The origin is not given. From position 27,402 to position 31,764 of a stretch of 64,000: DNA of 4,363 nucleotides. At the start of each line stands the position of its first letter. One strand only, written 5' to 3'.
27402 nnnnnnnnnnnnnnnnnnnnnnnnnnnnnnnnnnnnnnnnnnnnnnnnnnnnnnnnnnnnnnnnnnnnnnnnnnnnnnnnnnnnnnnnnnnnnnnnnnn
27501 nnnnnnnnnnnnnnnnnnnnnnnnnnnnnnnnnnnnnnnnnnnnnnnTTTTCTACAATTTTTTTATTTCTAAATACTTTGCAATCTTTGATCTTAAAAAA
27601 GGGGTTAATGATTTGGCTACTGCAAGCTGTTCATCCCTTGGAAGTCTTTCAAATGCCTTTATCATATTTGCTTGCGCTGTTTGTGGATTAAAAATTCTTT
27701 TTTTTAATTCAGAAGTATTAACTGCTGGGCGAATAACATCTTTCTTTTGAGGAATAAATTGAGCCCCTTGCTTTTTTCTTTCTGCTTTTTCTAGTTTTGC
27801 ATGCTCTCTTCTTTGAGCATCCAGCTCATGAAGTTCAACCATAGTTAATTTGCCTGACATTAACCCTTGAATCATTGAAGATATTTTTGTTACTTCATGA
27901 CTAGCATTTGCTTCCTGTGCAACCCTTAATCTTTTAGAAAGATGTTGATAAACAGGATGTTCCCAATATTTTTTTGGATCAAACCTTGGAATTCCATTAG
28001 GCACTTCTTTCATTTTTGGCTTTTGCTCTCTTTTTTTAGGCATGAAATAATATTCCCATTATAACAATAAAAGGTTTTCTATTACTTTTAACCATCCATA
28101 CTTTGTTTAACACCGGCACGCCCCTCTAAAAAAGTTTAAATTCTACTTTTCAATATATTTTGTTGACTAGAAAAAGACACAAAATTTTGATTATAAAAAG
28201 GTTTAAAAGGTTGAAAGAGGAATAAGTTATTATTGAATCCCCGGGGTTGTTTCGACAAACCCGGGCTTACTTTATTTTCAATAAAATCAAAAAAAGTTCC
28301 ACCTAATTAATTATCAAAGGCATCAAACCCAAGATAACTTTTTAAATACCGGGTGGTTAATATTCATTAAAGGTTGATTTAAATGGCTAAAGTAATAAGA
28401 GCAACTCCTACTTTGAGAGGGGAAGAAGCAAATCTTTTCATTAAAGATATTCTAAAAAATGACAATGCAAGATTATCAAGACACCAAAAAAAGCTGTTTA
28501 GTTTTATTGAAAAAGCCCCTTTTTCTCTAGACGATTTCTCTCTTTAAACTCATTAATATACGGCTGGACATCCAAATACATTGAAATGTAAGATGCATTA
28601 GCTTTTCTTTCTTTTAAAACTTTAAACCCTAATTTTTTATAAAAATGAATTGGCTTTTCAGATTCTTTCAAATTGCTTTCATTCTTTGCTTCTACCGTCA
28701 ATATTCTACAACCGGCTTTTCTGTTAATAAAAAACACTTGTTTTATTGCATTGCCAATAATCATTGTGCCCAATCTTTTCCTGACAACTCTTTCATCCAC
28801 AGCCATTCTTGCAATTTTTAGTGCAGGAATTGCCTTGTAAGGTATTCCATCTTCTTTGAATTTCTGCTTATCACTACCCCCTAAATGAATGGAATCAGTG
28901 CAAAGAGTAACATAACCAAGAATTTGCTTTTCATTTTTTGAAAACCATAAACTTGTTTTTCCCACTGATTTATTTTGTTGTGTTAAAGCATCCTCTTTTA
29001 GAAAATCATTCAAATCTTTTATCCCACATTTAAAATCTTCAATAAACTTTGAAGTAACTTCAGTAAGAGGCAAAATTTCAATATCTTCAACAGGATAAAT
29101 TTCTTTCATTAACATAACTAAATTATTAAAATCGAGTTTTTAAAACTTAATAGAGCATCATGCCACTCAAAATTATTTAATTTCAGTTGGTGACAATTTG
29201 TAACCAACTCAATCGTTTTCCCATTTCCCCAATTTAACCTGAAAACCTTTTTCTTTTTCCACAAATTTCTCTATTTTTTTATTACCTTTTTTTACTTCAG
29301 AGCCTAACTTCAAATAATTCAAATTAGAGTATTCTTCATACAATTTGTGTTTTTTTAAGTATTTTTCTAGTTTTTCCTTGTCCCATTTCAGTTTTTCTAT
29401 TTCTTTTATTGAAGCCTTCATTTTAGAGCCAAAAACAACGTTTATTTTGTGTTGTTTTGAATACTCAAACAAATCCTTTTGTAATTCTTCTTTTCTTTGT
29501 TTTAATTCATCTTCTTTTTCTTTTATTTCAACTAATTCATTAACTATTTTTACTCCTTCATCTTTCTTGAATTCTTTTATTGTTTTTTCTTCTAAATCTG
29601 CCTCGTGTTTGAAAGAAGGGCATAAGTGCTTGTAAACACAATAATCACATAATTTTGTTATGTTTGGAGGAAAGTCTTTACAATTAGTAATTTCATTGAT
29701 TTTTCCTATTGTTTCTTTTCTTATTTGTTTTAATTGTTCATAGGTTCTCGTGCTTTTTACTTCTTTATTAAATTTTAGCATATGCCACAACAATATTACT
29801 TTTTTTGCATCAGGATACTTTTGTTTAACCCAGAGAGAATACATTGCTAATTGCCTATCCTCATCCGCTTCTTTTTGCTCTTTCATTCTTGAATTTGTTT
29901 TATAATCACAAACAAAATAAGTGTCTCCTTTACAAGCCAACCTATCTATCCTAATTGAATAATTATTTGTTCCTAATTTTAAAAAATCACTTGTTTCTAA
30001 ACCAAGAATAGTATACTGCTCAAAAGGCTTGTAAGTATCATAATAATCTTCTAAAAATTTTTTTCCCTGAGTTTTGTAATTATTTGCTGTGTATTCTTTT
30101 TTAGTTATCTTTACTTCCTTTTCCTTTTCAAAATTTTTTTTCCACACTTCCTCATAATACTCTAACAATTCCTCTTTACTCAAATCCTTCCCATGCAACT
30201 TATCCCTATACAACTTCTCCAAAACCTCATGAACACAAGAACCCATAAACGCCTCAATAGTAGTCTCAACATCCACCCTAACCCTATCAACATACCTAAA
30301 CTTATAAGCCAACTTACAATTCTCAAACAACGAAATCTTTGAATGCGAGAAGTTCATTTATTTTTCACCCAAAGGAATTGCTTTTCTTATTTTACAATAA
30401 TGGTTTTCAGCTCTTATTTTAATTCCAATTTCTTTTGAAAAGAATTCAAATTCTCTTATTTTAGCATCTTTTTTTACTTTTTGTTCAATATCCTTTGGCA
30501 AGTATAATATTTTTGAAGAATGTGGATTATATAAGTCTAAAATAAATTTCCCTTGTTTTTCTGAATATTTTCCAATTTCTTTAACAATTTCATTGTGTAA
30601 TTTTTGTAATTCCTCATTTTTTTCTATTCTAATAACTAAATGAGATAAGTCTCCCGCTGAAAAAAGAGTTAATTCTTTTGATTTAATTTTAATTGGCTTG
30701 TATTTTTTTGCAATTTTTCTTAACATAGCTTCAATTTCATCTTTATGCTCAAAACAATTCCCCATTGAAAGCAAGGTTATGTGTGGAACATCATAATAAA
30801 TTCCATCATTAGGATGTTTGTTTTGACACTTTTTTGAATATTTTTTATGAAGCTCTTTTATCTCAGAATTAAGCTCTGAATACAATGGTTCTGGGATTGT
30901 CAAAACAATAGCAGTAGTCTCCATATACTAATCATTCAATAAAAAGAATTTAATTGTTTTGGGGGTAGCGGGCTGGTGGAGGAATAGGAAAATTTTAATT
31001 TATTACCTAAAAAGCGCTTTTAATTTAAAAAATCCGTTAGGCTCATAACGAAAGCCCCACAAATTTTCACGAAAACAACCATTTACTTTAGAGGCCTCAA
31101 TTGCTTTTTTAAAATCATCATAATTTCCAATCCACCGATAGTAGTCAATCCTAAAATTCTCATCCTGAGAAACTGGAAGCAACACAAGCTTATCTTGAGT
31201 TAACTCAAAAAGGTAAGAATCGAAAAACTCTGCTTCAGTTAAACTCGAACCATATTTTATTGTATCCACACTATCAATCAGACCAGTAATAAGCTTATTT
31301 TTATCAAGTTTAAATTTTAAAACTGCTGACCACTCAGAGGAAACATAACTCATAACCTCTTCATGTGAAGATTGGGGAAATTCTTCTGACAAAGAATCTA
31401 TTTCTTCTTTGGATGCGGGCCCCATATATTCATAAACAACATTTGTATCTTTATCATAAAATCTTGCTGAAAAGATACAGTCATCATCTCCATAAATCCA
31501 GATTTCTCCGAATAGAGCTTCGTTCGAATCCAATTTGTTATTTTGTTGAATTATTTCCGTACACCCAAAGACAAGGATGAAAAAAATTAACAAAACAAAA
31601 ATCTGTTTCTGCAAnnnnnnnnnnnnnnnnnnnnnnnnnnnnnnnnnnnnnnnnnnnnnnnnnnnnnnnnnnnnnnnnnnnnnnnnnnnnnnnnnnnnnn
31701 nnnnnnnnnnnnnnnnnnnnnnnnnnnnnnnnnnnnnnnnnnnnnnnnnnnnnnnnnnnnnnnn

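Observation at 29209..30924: Cas4-like Fe-S PD-(D/E)xK nuclease translationally abutted to a 2H (LigT-like) phosphoesterase, with no CRISPR-Cas nearby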

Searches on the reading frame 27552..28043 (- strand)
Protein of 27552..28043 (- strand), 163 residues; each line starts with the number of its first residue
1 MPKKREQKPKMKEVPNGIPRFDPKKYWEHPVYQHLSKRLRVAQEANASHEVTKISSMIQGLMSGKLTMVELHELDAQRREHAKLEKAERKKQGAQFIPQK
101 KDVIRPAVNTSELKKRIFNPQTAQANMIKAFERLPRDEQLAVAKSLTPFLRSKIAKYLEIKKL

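Call 3: search_protein_families(library=pfam, proteins=[window:27552-28043:-], max_evalue=0.1)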
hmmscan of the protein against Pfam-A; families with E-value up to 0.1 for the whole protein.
window:27552-28043:- (163 aa): 1 family
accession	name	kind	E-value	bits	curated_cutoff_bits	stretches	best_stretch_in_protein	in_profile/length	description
PF02829.19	3H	-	0.036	14.7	25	1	28-88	30-90/97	3H domain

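Call 7: search_protein_families(library=ncbifam, proteins=[window:27552-28043:-], max_evalue=0.1)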
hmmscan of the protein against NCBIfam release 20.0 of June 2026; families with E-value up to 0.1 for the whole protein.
window:27552-28043:- (163 aa): 1 family
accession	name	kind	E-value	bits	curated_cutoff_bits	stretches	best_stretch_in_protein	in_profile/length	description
TIGR00845.1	caca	equivalog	0.098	10.4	679.85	0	37-135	269-368/921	sodium/calcium exchanger 1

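Call 85: search_protein_families(library=padloc, proteins=[window:27552-28043:-], max_evalue=0.01)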
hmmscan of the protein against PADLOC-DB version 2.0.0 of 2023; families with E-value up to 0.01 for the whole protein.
window:27552-28043:- (163 aa): 0 families

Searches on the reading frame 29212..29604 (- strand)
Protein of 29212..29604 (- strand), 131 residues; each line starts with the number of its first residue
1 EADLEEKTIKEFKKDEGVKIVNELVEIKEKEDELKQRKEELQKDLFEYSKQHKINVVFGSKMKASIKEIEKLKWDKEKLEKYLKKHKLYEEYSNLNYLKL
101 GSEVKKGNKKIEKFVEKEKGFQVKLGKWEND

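Call 68: search_solved_structures(query=A7, max_evalue=10, show_alignments=1)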
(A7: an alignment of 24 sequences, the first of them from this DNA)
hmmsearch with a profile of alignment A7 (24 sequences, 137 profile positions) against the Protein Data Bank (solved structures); distinct sequences matched with E-value up to 10: 11.
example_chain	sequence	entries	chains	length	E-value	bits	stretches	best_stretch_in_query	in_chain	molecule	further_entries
3l51_B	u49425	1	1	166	0.065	16.5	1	43-127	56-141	Structural maintenance of chromosomes protein 4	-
9vlf_B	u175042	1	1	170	0.23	14.7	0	42-61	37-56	Adenine phosphoribosyltransferase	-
4rgz_A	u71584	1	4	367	0.28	14.4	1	35-109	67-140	Xaa-Pro aminopeptidase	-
4fkc_A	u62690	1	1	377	0.29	14.3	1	35-109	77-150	Xaa-Pro aminopeptidase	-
9l56_A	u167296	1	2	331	0.53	13.5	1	16-53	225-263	5'-3' exonuclease family protein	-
9l55_A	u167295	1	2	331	0.61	13.3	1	16-53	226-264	5'-3' exonuclease family protein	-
5vj4_A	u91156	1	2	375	0.9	12.8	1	55-101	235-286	Uncharacterized protein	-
8zvb_A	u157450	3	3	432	1.1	12.4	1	28-76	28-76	ShosT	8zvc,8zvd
9w2p_B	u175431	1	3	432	1.2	12.4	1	28-76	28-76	ShosT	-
9w2q_B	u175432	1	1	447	1.2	12.3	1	28-76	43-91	ShosT_PRPP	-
9on3_B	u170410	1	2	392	2.8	11.2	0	87-126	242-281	Saglin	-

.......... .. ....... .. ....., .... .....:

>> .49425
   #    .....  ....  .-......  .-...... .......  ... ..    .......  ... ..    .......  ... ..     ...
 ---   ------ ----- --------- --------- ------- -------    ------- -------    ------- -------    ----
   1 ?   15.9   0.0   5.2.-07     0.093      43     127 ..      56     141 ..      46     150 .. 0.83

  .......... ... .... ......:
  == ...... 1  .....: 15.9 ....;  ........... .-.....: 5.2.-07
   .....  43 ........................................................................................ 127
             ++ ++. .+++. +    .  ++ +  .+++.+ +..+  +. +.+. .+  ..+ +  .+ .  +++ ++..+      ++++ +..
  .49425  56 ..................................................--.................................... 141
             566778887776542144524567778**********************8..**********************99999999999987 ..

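Call 72: search_protein_representatives(alignment_id=A7)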
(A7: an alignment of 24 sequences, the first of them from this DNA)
Query: 24 sequences, 137 profile positions. Proteins with E-value up to 0.001 (for the whole library): 509; up to 1e-10: 220; up to 1e-30: 19. The best 150 are listed.
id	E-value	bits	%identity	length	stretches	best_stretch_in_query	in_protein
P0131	2.6e-44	166.7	-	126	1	10-133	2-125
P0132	4.1e-43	162.9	-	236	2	1-134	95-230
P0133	3.3e-41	156.7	-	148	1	2-135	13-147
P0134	7.4e-41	155.6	-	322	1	2-137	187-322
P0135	1.0e-40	155.1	-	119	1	20-136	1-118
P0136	3.9e-40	153.2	-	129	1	11-135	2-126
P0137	5.7e-38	146.2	-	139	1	5-134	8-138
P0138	7.4e-38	145.9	-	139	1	1-132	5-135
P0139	1.6e-36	141.5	-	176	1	2-137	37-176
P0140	1.1e-35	138.8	-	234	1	4-136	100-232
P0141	1.6e-35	138.3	-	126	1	17-134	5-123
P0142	4.5e-35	136.9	-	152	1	24-135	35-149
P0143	8.6e-34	132.7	-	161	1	25-134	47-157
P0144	1.1e-33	132.3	-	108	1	32-136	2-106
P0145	1.5e-33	131.9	-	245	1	14-129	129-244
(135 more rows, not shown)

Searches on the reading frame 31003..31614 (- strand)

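Call 3: search_protein_families(library=pfam, proteins=[window:31003-31614:-], max_evalue=0.1)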
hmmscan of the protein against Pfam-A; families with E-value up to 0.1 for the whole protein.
window:31003-31614:- (203 aa): 2 families
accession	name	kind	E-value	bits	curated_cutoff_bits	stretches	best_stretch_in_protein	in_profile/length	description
PF20448.3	DUF6705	-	0.047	13.9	24.4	1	2-54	2-56/188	Family of unknown function (DUF6705)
PF14799.11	FAM195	-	0.08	13.8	25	0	75-100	24-49/98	FAM195 family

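Call 7: search_protein_families(library=ncbifam, proteins=[window:31003-31614:-], max_evalue=0.1)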
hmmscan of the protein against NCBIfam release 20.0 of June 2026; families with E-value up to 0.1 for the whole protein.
window:31003-31614:- (203 aa): 0 families

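Call 85: search_protein_families(library=padloc, proteins=[window:31003-31614:-], max_evalue=0.01)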
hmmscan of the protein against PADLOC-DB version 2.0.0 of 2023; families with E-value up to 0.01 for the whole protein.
window:31003-31614:- (203 aa): 0 families
